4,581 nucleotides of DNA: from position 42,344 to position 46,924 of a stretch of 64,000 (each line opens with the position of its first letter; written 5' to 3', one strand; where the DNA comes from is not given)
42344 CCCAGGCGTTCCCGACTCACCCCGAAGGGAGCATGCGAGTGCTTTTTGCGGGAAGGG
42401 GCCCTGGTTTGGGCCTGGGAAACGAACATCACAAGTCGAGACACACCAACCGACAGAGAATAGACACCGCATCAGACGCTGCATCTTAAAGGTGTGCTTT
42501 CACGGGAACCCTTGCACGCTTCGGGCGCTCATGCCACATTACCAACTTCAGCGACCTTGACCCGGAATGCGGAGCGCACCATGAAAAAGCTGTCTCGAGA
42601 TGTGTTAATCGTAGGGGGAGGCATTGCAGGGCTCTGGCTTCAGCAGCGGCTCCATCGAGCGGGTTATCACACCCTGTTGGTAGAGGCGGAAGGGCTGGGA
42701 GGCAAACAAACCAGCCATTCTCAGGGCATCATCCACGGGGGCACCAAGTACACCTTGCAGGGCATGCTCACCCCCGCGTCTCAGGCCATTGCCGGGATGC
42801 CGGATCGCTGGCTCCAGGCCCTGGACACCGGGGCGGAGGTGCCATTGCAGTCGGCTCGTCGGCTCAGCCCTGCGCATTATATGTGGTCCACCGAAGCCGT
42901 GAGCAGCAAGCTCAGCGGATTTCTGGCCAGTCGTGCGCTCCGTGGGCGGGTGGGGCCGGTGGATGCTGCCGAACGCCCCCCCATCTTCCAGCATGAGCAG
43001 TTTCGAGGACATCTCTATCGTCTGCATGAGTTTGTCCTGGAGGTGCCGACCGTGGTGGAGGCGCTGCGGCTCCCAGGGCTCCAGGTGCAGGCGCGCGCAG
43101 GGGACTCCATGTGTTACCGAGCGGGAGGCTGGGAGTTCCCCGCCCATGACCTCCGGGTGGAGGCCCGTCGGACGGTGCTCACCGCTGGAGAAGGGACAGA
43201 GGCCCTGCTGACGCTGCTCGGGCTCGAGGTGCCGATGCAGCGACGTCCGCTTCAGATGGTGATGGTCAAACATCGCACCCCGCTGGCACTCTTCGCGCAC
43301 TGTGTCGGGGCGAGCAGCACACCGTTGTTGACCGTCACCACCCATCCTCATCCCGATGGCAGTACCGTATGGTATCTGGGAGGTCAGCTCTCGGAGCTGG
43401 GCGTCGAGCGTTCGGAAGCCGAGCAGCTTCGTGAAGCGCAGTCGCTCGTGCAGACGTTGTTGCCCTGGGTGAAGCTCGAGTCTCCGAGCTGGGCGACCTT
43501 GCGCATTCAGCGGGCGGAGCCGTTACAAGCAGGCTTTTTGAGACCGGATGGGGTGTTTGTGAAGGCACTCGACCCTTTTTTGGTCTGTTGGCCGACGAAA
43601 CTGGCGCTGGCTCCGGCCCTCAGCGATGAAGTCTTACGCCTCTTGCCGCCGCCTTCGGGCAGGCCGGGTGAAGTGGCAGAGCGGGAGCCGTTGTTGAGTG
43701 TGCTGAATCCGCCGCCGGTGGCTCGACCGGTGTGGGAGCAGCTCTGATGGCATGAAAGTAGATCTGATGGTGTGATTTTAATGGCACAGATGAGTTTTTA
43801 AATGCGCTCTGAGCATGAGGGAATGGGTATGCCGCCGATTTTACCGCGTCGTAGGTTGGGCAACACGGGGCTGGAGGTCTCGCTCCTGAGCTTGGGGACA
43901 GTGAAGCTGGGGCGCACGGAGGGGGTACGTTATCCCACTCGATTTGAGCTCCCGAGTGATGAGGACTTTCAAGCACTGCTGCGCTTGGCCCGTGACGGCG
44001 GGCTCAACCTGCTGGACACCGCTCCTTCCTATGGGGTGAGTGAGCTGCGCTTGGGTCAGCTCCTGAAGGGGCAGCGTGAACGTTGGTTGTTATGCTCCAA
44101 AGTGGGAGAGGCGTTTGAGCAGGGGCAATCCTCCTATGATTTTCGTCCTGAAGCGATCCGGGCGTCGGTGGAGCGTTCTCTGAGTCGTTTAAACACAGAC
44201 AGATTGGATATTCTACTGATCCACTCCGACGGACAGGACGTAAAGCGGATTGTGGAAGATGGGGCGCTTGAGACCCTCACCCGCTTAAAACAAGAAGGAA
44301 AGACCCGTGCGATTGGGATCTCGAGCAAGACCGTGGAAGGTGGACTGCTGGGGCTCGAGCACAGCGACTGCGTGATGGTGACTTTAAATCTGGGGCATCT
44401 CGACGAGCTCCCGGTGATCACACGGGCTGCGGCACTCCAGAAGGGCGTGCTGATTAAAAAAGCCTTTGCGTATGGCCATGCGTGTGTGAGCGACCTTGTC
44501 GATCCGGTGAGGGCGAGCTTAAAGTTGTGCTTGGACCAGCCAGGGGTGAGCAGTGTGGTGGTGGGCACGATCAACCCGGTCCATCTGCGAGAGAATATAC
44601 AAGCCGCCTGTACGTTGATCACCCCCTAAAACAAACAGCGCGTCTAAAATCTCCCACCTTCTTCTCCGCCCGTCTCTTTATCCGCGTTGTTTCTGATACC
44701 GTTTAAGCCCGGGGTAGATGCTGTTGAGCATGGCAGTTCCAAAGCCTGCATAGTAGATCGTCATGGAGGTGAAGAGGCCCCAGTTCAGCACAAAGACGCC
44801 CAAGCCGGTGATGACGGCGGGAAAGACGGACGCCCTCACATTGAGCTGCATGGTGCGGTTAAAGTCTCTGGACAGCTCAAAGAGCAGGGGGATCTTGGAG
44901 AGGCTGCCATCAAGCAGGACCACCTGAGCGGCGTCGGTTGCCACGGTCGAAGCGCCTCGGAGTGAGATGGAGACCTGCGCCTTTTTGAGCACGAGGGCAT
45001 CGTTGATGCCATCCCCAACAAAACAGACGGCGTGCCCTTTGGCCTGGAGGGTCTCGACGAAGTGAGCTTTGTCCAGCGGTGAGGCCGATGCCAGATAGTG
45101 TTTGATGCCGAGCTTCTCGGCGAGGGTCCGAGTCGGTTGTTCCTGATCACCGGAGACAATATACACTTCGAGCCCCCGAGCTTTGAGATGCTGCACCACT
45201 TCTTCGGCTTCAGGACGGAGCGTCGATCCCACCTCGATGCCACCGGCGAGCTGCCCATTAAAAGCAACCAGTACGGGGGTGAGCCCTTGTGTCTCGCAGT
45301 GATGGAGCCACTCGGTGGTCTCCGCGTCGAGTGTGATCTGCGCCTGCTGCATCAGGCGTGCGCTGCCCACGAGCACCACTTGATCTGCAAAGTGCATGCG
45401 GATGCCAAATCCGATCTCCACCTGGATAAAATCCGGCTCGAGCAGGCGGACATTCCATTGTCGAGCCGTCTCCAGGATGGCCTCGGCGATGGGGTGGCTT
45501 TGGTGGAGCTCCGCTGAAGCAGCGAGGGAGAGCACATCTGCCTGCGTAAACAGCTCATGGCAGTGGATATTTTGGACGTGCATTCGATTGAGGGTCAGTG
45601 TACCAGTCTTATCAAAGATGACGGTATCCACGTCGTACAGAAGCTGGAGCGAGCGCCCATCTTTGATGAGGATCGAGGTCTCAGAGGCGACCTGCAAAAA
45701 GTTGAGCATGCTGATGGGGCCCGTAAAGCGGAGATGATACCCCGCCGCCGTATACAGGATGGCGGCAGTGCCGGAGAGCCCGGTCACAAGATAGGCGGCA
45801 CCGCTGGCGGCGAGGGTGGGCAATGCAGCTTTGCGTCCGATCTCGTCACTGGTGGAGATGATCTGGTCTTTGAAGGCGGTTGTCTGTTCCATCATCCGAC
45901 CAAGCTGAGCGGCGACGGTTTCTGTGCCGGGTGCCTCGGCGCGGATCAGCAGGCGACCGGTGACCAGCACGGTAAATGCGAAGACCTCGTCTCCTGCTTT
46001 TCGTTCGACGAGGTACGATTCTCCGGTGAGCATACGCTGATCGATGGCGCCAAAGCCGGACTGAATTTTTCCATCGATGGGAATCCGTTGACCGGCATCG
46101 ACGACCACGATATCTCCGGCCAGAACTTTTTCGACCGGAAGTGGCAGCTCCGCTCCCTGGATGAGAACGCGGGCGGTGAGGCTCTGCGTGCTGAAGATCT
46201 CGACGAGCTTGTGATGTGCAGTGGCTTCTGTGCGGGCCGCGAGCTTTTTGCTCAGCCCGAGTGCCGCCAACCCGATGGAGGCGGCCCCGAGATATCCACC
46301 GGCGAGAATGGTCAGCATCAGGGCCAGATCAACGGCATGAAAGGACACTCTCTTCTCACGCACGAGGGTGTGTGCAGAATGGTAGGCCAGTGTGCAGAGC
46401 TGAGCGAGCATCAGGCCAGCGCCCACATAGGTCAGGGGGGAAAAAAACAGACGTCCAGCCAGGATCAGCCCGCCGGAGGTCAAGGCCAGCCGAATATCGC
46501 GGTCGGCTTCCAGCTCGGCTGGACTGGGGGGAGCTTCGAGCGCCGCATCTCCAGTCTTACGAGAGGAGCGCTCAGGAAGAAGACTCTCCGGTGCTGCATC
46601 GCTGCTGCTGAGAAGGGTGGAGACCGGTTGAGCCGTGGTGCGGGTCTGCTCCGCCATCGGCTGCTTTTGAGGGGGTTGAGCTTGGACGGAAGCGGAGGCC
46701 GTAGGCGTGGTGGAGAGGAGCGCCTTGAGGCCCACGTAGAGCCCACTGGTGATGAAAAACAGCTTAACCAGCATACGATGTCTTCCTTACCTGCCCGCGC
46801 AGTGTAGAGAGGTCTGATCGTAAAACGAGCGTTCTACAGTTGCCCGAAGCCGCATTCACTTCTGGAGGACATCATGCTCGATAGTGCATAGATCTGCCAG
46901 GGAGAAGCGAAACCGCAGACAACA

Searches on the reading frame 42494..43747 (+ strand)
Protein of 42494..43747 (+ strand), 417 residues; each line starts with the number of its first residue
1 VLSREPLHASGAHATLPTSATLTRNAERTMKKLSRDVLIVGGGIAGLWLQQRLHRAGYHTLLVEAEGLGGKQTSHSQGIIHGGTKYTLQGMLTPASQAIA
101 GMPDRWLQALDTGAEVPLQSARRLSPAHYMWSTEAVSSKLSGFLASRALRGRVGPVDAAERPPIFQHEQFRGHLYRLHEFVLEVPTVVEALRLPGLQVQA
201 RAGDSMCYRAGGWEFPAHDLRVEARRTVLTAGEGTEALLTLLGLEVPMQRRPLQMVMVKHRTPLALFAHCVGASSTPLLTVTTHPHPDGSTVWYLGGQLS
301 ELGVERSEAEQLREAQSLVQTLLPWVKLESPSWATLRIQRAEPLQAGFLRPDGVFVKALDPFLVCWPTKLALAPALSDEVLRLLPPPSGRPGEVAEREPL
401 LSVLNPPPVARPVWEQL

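Call 6: search_protein_families(library=pfam, proteins=[window:42494-43747:+], max_evalue=0.1)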
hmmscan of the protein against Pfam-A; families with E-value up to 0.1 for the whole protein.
window:42494-43747:+ (417 aa): 7 families
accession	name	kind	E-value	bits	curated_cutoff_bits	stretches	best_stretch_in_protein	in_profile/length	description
PF01266.30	DAO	-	3.6e-15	56.8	27.9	1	36-338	1-312/353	FAD dependent oxidoreductase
PF12831.13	FAD_oxidored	-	1.7e-05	24.8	27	1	36-118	1-76/416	FAD dependent oxidoreductase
PF13450.12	NAD_binding_8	-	3e-05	24.6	21.9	1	39-77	1-40/68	NAD(P)-binding Rossmann-like domain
PF00890.30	FAD_binding_2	-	3.2e-05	23.8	20.4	1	36-113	1-74/414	FAD binding domain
PF07992.20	Pyr_redox_2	-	0.00027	20.9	26.1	1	36-83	2-50/291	Pyridine nucleotide-disulphide oxidoreductase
PF01494.25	FAD_binding_3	-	0.00087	19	22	1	36-65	3-32/349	FAD binding domain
PF05834.18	Lycopene_cycl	-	0.016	14.7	23.4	1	36-65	1-32/380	Lycopene cyclase protein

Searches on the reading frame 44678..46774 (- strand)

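Call 6: search_protein_families(library=pfam, proteins=[window:44678-46774:-], max_evalue=0.1)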
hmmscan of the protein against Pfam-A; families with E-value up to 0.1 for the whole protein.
window:44678-46774:- (698 aa): 7 families
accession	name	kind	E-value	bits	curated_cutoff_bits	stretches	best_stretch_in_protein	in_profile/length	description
PF00702.32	Hydrolase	-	3.7e-30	106.2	26.4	1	382-599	1-190/191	haloacid dehalogenase-like hydrolase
PF00122.25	E1-E2_ATPase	-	4.8e-25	88.6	28.1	1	198-337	4-143/181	E1-E2 ATPase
PF08282.18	Hydrolase_3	-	0.0002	21.6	20.9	0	572-620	195-243/255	haloacid dehalogenase-like hydrolase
PF12710.13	HAD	-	0.00021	22.2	27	1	516-587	83-152/189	haloacid dehalogenase-like hydrolase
PF13419.12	HAD_2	-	0.0032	18.1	23.8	1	519-602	80-174/178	Haloacid dehalogenase-like hydrolase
PF00107.32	ADH_zinc_N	-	0.015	15.7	31.8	1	526-580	6-54/129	Zinc-binding dehydrogenase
PF13344.12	Hydrolase_6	-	0.041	14.3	27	0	515-555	11-51/101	Haloacid dehalogenase-like hydrolase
